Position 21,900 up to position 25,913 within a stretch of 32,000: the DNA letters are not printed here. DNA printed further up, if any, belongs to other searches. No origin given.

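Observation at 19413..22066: Uncharacterised cargo operon beside the giant gene, divergent from an XRE gene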

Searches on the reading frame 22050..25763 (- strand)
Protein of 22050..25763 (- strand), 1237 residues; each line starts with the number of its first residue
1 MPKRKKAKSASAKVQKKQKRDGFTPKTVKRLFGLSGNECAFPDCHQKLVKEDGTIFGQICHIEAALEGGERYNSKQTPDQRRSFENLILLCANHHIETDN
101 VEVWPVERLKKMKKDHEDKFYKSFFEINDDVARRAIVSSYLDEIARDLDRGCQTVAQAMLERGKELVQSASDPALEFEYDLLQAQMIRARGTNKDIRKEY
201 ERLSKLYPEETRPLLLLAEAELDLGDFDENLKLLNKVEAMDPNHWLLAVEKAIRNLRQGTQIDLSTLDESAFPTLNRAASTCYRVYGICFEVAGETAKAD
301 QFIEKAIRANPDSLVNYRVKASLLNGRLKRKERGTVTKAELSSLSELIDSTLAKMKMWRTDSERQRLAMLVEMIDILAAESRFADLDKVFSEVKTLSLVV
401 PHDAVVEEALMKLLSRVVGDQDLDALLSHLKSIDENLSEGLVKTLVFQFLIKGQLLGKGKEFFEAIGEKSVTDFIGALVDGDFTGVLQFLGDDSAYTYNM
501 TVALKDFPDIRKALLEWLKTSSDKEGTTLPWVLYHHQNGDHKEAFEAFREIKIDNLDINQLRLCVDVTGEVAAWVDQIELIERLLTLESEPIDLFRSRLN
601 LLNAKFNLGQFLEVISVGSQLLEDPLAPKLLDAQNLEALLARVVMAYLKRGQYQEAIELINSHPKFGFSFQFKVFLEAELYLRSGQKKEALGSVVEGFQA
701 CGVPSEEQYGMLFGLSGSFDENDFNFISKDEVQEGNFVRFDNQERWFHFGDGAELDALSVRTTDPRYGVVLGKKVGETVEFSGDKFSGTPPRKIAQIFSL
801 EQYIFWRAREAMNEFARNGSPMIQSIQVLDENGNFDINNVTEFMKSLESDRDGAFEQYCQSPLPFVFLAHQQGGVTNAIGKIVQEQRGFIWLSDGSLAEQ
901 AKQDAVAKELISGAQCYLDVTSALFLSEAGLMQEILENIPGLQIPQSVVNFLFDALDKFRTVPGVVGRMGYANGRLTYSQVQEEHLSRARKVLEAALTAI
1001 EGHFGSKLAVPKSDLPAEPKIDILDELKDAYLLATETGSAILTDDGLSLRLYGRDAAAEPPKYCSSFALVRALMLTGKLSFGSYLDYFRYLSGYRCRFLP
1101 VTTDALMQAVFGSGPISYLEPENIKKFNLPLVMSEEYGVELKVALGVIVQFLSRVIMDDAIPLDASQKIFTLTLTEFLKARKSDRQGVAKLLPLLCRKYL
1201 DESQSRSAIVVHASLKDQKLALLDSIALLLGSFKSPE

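Call 6: search_protein_families(library=pfam, proteins=[window:22050-25763:-], max_evalue=0.1)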
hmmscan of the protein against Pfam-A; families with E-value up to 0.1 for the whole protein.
window:22050-25763:- (1237 aa): 15 families
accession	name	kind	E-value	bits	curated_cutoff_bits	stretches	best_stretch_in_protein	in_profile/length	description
PF13428.12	TPR_14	-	1.8e-10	40.9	23.5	0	213-252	3-42/44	Tetratricopeptide repeat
PF07719.23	TPR_2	-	8.9e-07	29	27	0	283-312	4-33/34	Tetratricopeptide repeat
PF14559.12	TPR_19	-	9.9e-07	29.4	25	1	195-243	9-57/68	Tetratricopeptide repeat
PF13432.12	TPR_16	-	2.8e-06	28.1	32.7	1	198-243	18-63/65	Tetratricopeptide repeat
PF20698.3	PIN-TPR-GreABC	-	1.4e-05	25.8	27.8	1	917-1052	1-135/138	PIN domain associated with the TPR-GreAB-C-PIN system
PF12895.13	ANAPC3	-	0.00027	21.6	27.2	0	645-692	31-77/82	Anaphase-promoting complex, cyclosome, subunit 3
PF13181.12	TPR_8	-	0.0016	18.9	25.7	0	294-312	15-33/34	Tetratricopeptide repeat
PF13424.12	TPR_12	-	0.0026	18.4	30.1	0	278-309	43-74/77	Tetratricopeptide repeat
PF13174.12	TPR_6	-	0.003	18.5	26.3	0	287-313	7-33/33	Tetratricopeptide repeat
PF25058.1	ARM_TT21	-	0.0048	17.3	27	0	207-244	90-127/155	Tetratricopeptide repeat protein 21 ARM repeat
PF00515.34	TPR_1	-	0.0089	16.3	27.8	0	645-658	9-22/34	Tetratricopeptide repeat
PF01535.26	PPR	-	0.012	16.3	25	0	644-661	7-24/31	PPR repeat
PF13391.12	HNH_2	-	0.049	13.9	21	0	58-96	13-56/66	HNH endonuclease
PF13041.12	PPR_2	-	0.06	13.9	30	0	534-559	12-37/50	PPR repeat family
PF05843.20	Suf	-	0.099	11.6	24.7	0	187-236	27-76/532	Suppressor of forked protein (Suf)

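Call 7: search_protein_families(library=padloc, proteins=[window:22050-25763:-], max_evalue=0.1)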
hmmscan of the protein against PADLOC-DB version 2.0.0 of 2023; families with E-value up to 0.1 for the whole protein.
window:22050-25763:- (1237 aa): 16 families
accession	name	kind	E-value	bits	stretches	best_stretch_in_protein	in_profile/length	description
PDLC04772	PDC-M68A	-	9.1e-27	92.6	1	23-123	5-111/253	-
PDLC00406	SduA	-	5.7e-20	70.6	1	16-123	11-119/326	DUF4263 domain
PDLC00739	Effector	-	1.1e-19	69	1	18-121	3-112/378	Endonuclease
PDLC00746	Effector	-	1.1e-19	68.8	1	11-122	5-121/389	Endonuclease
PDLC01997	SAVED1--SAVED_HNH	-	2.5e-18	64.7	1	24-161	7-146/368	-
PDLC00749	Effector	-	5.4e-13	46.7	1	12-121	5-121/395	Endonuclease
PDLC00747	Effector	-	1.4e-10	38.9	1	15-121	4-120/373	Endonuclease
PDLC00751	Effector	-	2.3e-10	38.1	1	13-120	121-234/530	Endonuclease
PDLC01998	SAVED1--SAVED_HNH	-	2.7e-08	31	1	20-120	111-217/506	-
PDLC04773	PDC-M68A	-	6.8e-08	30.8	1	77-123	2-49/200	-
PDLC00742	Effector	-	2e-06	24.8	1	18-115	116-219/527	Endonuclease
PDLC00743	Effector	-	4.2e-05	20.8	1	64-161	48-146/384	Endonuclease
PDLC02000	Effector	-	5e-05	20.3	1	10-118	133-247/524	SAVED1--SAVED_HNH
PDLC00740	Effector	-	7.7e-05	19.6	1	52-168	47-166/391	Endonuclease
PDLC00738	Effector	-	0.0014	15.5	1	10-118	134-248/529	Endonuclease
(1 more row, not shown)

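Call 8: search_protein_families(library=ncbifam, proteins=[window:22050-25763:-], max_evalue=0.1)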
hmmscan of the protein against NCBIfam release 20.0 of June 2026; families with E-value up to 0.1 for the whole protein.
window:22050-25763:- (1237 aa): 6 families
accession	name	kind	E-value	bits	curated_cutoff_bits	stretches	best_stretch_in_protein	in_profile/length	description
NF040959.1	MamA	equivalog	1.8e-06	27.5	200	1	184-319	44-178/204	magnetosome protein MamA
TIGR02917.1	PEP_TPR_lipo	equivalog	6e-05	21.1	312.2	1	191-261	343-413/899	XrtA/PEP-CTERM system TPR-repeat protein PrsT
NF008755.0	PRK11788.1-3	equivalog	0.008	15.6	430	1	182-359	185-355/388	lipopolysaccharide assembly protein LapB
NF008757.0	PRK11788.1-5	equivalog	0.0099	15.1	363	1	178-357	181-353/388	lipopolysaccharide assembly protein LapB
NF047373.1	BB0259_flg_lyt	exception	0.011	14.5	234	1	251-447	25-216/705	flagellar assembly lytic transglycosylase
TIGR02521.1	type_IV_pilW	equivalog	0.028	14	154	0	281-317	136-172/234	type IV pilus biogenesis/stability protein PilW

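Call 9: search_protein_families(library=phrogs, proteins=[window:22050-25763:-], max_evalue=0.1)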
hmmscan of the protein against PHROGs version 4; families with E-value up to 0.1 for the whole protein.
window:22050-25763:- (1237 aa): 4 families
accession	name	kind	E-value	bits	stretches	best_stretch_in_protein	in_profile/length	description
phrog_34329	-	unknown function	4e-14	53.7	1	18-123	3-117/368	-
phrog_37652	-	unknown function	3.5e-11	44.1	1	22-129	6-111/253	-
phrog_21516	-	unknown function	6.2e-08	33.7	1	35-118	9-99/252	-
phrog_29098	-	unknown function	1.8e-06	28.1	1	17-123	3-116/486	-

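Call 76: search_dna_similar(query=window:22050-25763:-, collection=plasmids, mode=protein, max_evalue=0.00001, max_rows=12)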
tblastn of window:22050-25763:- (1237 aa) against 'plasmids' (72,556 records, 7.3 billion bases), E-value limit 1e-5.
Records with a match: 160; places in all: 166; records where one place covers at least 80% of the query: 0.
Best place of each record, by identity: <60% 160.
By first word of the organism name: Streptomyces 24; Escherichia 21; Agrobacterium 18; Klebsiella 17; Enterobacter 11; Bacillus 8; Rhizobium 7; Rhodococcus 6; Phaeobacter 6; Citrobacter 5; and 31 more.
By predicted mobility (MOB-suite, as given by PLSDB): non-mobilizable 69; mobilizable 46; conjugative 45.
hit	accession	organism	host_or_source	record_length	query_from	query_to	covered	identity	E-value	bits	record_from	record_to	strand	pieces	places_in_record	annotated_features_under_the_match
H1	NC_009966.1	Fluoribacter dumoffii Tex-KL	-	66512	631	1181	45%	29.0%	1e-60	237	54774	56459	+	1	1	hypothetical protein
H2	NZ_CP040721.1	Rhodococcus pyridinivorans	prokaryote,Quinoline-degrading ...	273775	24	166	12%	38.5%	4e-19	102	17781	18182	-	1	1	hypothetical protein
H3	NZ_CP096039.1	Rhodococcus pyridinivorans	cell culture,soil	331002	24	166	12%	38.5%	4e-19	102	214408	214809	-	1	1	hypothetical protein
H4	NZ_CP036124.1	Bacillus mycoides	cell culture,soil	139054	28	137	9%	50.0%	3e-25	122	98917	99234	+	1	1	HNH endonuclease signature motif containing protein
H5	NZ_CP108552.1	Streptomyces sp. NBC_01208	-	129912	29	155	10%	43.1%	1e-18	100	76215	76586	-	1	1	hypothetical protein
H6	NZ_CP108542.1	Streptomyces sp. NBC_01213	-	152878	29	155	10%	43.1%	1e-18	100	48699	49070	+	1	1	hypothetical protein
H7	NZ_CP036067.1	Bacillus mycoides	cell culture,soil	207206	28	137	9%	49.1%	6e-24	117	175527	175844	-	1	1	hypothetical protein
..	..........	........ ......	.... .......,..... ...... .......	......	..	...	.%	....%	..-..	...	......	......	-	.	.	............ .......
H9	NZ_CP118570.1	Enterobacter hormaechei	Homo sapiens,blood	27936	23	121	8%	52.5%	3e-23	115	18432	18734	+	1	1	hypothetical protein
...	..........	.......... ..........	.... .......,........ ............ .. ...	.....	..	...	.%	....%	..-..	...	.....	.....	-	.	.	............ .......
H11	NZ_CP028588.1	Escherichia coli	Homo sapiens,Culture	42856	23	121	8%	52.5%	3e-23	115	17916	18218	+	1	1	hypothetical protein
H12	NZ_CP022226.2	Escherichia coli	Homo sapiens,Culture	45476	23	121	8%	52.5%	3e-23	115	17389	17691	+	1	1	hypothetical protein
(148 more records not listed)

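Call 78: get_annotated_region(hit=H1, flank=6000)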
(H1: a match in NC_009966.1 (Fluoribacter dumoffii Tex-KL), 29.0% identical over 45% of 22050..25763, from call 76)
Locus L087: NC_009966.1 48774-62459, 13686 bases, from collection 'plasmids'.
description: Fluoribacter dumoffii Tex-KL plasmid pLD-TEX-KL, complete sequence
organism: Fluoribacter dumoffii Tex-KL (NCBI taxid 1094714)
taxonomy: Bacteria; Pseudomonadota; Gammaproteobacteria; Legionellales; Legionellaceae; Fluoribacter; Fluoribacter dumoffii; Fluoribacter dumoffii Tex-KL
host: -; source: -; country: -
typing (MOB-suite, as given by PLSDB): conjugative; replicon rep_cluster_866; relaxase MOBQ; mating-pair formation MPF_F
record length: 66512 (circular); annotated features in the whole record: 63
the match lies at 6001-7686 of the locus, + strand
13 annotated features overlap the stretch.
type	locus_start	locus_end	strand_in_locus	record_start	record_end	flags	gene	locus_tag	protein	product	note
CDS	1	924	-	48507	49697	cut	-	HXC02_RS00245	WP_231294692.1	efflux RND transporter periplasmic adaptor subunit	-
CDS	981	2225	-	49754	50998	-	-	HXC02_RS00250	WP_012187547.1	TolC family protein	GO:0055085 - transmembrane transport [Evidence IEA]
CDS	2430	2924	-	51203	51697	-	-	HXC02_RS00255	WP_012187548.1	GNAT family N-acetyltransferase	-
CDS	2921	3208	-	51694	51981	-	-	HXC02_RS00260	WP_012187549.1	DUF1778 domain-containing protein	-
CDS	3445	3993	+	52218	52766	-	-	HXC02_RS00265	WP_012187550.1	recombinase family protein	GO:0006310 - DNA recombination [Evidence IEA]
CDS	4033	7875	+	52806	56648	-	-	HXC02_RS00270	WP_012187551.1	hypothetical protein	-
CDS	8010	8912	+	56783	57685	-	-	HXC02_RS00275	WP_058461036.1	3'-5' exonuclease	-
CDS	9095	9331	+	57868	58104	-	-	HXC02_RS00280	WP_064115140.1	hypothetical protein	-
CDS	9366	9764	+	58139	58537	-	-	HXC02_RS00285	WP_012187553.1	hypothetical protein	-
CDS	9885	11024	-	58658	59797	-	dinB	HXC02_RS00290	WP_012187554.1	DNA polymerase IV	GO:0006281 - DNA repair [Evidence IEA]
CDS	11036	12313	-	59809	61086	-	-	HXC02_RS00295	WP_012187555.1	Y-family DNA polymerase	-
CDS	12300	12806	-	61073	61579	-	umuD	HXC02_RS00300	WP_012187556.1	translesion error-prone DNA polymerase V autoproteolytic subunit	-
CDS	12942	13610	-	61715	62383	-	-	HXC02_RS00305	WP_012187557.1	SOS response-associated peptidase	GO:0018142 - obsolete protein-DNA covalent cross-linking [Evidence IEA]; GO:0009432 - SOS response [Evidence IEA]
